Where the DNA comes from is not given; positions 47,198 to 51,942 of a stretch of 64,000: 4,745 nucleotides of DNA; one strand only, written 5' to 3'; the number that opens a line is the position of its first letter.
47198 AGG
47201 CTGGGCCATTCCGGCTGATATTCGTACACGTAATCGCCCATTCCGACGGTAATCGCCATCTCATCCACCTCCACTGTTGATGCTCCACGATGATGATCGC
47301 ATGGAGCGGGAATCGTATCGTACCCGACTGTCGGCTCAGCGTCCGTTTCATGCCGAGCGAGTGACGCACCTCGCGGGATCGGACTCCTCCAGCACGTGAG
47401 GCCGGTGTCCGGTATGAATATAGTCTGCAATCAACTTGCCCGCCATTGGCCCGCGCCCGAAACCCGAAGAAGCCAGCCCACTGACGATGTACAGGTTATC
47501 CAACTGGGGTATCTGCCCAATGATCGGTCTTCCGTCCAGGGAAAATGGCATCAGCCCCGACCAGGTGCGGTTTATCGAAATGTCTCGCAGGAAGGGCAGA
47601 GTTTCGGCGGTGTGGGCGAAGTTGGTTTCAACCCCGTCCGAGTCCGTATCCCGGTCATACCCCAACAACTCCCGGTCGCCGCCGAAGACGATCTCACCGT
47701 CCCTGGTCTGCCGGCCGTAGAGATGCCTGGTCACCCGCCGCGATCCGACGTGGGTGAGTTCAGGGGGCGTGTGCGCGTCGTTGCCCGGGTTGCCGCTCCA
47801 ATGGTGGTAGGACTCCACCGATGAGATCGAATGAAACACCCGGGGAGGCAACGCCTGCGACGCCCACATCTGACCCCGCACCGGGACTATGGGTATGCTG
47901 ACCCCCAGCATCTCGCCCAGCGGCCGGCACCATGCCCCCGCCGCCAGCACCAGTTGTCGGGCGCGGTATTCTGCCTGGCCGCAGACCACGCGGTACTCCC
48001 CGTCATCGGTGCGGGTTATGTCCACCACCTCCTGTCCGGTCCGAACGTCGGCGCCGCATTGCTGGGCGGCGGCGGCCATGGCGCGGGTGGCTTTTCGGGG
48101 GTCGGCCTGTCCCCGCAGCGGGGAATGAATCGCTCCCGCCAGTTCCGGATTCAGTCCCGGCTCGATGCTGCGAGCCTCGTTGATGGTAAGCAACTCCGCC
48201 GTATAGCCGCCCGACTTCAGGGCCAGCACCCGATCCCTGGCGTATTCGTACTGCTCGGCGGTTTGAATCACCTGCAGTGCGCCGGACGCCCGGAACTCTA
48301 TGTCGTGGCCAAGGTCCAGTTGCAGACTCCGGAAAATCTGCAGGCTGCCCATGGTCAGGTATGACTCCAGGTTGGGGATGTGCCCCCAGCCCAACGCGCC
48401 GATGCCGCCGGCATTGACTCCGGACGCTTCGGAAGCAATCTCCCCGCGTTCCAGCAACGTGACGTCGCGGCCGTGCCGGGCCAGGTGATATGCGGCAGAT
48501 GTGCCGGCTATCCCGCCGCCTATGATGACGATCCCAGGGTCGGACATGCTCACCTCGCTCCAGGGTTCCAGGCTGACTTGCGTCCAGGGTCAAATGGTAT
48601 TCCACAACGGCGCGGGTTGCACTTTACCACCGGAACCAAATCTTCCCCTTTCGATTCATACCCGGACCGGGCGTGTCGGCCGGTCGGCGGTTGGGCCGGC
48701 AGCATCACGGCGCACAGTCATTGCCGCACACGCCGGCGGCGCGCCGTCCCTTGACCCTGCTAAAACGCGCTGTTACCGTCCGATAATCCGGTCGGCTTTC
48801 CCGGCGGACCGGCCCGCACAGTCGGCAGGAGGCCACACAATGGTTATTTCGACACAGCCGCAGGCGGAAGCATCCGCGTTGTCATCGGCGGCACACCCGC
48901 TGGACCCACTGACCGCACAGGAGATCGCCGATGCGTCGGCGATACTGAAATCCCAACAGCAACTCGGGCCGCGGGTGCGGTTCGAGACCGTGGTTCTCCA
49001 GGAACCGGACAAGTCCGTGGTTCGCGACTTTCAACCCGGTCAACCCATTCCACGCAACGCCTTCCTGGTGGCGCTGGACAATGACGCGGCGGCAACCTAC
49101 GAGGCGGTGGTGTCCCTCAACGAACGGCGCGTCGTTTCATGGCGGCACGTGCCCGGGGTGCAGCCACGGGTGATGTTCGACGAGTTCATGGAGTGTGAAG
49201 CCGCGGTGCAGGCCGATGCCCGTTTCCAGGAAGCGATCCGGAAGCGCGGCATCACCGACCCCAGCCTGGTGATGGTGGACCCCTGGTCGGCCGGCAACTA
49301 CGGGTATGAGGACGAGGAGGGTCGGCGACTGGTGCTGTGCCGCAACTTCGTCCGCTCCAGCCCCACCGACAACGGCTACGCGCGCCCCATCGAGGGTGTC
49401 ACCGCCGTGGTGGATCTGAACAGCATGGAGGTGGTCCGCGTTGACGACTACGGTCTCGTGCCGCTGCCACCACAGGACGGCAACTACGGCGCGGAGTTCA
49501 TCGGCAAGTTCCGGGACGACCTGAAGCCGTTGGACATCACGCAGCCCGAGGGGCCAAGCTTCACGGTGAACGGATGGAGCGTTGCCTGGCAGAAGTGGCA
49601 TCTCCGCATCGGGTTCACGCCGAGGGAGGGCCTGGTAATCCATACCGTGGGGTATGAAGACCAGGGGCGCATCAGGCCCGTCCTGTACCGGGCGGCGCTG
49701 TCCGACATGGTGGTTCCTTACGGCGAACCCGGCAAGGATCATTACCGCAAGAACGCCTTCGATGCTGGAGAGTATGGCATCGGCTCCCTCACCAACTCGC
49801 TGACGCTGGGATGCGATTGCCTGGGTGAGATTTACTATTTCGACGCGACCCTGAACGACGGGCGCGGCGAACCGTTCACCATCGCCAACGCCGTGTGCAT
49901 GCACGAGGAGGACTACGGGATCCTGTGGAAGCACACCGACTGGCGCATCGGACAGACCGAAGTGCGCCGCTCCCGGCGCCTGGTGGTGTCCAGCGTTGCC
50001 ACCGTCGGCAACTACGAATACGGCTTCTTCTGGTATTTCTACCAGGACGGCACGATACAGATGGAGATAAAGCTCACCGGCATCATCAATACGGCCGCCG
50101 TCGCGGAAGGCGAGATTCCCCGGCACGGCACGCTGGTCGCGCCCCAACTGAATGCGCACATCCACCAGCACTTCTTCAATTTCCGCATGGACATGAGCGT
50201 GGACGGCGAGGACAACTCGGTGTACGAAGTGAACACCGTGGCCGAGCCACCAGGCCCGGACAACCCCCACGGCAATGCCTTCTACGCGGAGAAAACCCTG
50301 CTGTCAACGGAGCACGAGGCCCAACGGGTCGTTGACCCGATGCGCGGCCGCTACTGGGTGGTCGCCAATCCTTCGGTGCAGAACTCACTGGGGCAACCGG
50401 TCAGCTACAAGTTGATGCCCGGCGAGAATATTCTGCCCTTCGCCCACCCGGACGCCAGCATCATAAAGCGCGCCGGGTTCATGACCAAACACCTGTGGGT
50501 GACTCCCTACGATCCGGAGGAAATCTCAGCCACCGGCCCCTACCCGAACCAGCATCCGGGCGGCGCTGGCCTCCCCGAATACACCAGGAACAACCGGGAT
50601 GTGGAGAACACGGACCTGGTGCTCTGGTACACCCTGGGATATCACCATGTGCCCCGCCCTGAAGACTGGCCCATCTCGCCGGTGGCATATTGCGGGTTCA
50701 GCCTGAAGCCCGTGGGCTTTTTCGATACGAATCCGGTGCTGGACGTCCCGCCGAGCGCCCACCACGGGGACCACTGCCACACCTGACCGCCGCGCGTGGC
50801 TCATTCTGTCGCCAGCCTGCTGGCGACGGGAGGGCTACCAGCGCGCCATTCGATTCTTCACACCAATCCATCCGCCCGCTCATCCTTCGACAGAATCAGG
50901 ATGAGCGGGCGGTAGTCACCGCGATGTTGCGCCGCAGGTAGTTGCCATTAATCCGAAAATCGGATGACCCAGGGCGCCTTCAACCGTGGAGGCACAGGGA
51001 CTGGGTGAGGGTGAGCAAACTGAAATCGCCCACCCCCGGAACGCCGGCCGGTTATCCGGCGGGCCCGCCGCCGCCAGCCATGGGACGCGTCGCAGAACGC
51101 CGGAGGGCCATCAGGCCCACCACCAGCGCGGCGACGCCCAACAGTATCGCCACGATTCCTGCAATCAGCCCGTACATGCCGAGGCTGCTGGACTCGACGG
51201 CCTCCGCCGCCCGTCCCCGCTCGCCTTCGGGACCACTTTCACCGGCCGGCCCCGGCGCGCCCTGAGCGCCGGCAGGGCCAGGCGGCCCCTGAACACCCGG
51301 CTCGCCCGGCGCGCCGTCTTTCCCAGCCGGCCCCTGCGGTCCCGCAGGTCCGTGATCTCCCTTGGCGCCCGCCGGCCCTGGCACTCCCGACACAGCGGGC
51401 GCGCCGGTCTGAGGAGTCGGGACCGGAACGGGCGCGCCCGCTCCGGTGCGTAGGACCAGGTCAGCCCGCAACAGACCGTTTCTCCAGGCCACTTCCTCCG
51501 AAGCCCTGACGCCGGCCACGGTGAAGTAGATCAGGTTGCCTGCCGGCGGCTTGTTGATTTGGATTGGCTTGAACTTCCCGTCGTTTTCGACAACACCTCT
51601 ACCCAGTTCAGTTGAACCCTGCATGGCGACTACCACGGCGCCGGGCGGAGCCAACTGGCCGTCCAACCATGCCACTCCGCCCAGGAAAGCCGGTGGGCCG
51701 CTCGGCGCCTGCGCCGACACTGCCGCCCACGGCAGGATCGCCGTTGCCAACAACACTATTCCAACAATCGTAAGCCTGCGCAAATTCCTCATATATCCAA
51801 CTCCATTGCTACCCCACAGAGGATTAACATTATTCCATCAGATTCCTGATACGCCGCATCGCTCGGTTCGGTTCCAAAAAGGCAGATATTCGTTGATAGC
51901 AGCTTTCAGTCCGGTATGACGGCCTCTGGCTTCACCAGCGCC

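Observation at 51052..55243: Surface cluster: a membrane-anchored collagen-like protein plus two hyper-acidic N-terminally anchored proteins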

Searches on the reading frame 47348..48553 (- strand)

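Call 48: search_protein_families(library=pfam, proteins=[window:47348-48553:-], max_evalue=0.00001)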
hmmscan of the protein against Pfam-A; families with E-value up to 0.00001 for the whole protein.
window:47348-48553:- (401 aa): 8 families
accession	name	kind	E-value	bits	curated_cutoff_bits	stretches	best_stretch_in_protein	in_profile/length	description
PF01266.30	DAO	-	8.1e-72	243.1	27.9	1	8-377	2-352/353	FAD dependent oxidoreductase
PF07992.20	Pyr_redox_2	-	5.6e-10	39.5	26.1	1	8-212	3-114/291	Pyridine nucleotide-disulphide oxidoreductase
PF13738.12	Pyr_redox_3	-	1.8e-09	37.7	30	0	154-211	82-138/305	Pyridine nucleotide-disulphide oxidoreductase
PF03486.20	HI0933_like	-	1.5e-08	34.9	50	0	8-40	3-35/244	HI0933-like protein Rossmann domain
PF13450.12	NAD_binding_8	-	5.2e-08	33.5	21.9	1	10-38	1-29/68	NAD(P)-binding Rossmann-like domain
PF01593.30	Amino_oxidase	-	8.4e-08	32.3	19.8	0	157-219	208-261/443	Flavin containing amine oxidoreductase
PF00070.33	Pyr_redox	-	5.8e-07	30.4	22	0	8-38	2-32/82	Pyridine nucleotide-disulphide oxidoreductase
PF00890.30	FAD_binding_2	-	1.8e-06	27.9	20.4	1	8-210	2-206/414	FAD binding domain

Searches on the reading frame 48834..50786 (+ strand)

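Call 48: search_protein_families(library=pfam, proteins=[window:48834-50786:+], max_evalue=0.00001)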
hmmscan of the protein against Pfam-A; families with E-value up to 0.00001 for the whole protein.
window:48834-50786:+ (650 aa): 4 families
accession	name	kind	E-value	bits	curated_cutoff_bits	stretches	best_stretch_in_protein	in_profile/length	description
PF01179.26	Cu_amine_oxid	-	5.1e-164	546.4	27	1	234-636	2-407/407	Copper amine oxidase, enzyme domain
PF02728.21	Cu_amine_oxidN3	-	7.1e-17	62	22.6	1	111-208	1-96/100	Copper amine oxidase, N3 domain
PF02727.21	Cu_amine_oxidN2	-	8.7e-16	58.4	21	1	21-104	1-85/87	Copper amine oxidase, N2 domain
PF21994.1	AGAO-like_N2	-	6.2e-14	52.4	27.4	1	27-102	1-75/76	AGAO-like N2 domain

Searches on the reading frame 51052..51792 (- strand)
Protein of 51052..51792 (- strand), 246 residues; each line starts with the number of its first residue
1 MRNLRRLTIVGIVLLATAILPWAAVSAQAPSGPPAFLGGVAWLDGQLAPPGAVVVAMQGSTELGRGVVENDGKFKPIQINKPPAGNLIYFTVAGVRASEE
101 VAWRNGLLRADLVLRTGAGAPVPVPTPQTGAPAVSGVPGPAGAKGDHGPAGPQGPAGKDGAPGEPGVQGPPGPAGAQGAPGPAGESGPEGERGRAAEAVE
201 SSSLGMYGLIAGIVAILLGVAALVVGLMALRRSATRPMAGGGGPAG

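Call 3: search_protein_families(library=pfam, proteins=[window:51052-51792:-], max_evalue=1)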
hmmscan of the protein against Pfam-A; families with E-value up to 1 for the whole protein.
window:51052-51792:- (246 aa): 4 families
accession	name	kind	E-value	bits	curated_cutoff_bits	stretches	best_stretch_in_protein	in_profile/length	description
PF01391.23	Collagen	-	3e-10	40.2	27.2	1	136-193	1-58/60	Collagen triple helix repeat (20 copies)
PF13828.11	DUF4190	-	0.0031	17.7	35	1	206-242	3-42/62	Domain of unknown function (DUF4190)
PF19733.4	DUF6223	-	0.011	16.4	27.4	1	207-234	68-95/98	Family of unknown function (DUF6223)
PF14927.11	Neurensin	-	0.064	13.4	27.7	1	199-234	35-70/132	Neurensin/Transmembrane protein 74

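Call 4: search_protein_families(library=ncbifam, proteins=[window:51052-51792:-], max_evalue=1)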
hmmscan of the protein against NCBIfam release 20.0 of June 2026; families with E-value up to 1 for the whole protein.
window:51052-51792:- (246 aa): 3 families
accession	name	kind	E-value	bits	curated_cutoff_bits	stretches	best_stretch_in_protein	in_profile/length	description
NF038330.1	adhesin_SclA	exception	2.7e-11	43.7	400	1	128-200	187-260/405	LPXTG-anchored collagen-like adhesin Scl1/SclA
NF038329.2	gly_rich_SclB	equivalog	1.1e-09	37.8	325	1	130-202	150-225/442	LPXTG-anchored collagen-like adhesin Scl2/SclB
NF046116.1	adhesin_Lcl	equivalog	3.6e-09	35.7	500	1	130-196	162-228/431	collagen-like adhesin Lcl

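Call 74: list_cluster_members(proteins=[window:51052-51792:-, P0001, P0118])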
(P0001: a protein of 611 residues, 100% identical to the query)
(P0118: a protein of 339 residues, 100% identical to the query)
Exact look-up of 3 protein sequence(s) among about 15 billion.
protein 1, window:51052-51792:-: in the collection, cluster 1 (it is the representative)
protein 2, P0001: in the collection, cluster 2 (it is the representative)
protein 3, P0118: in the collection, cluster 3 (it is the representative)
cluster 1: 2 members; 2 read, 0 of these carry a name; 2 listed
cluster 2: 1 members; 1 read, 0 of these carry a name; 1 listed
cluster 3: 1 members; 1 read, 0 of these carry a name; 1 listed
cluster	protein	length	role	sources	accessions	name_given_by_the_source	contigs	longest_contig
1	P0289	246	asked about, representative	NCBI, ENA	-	-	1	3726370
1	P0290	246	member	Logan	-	-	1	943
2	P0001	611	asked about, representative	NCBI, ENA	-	-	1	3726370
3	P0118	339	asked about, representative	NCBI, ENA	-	-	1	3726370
